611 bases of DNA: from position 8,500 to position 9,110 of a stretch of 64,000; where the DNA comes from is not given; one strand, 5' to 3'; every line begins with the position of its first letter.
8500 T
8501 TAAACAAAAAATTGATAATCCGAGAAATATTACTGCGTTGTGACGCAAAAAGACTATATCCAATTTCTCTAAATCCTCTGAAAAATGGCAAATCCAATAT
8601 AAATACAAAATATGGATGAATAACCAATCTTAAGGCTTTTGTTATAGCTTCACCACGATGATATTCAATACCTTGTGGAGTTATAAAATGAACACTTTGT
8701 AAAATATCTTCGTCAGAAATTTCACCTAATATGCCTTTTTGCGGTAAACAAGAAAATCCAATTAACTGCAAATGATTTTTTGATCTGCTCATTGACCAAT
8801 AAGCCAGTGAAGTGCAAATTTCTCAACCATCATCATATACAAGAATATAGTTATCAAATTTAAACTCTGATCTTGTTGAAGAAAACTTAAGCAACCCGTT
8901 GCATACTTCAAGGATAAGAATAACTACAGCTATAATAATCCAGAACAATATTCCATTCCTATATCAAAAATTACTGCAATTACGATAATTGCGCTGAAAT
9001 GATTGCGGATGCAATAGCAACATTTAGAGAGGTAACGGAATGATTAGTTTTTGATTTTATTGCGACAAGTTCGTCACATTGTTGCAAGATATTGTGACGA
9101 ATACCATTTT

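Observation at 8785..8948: In-frame TGA replaces the first Cys of the DxxCxxC motif in a DCC-family oxidoreductase and is followed by a GGUC-loop hairpin: candidate selenoprotein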

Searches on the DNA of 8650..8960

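Call 29: search_rna_families(source=window, start=8650, end=8960, threshold=evalue, max_evalue=10)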
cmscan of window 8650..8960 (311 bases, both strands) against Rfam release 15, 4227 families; matches with E-value up to 10: 5.
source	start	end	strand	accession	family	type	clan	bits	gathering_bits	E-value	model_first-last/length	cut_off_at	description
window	8675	8800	+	RF01590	plasmodium_snoR14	Gene; snRNA; snoRNA; CD-box;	-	22.1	90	1.4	1-127/127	no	small nucleolar RNA snoR14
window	8679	8813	-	RF02053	STnc430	Gene; sRNA;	-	18.3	47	1.5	1-162/162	no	Enterobacterial sRNA STnc430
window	8766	8844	+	RF00566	SNORA35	Gene; snRNA; snoRNA; HACA-box;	CL00034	15.5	39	1.3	1-129/129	no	Small nucleolar RNA SNORA35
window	8741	8854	-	RF02863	sRNA_2410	Gene; sRNA;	-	14.7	61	4.3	1-196/196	no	Enterococcus sRNA 2410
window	8650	8753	-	RF01496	Afu_182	Gene; sRNA;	-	12.5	65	5.3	1-105/195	3'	A. fumigatus sRNA Afu_182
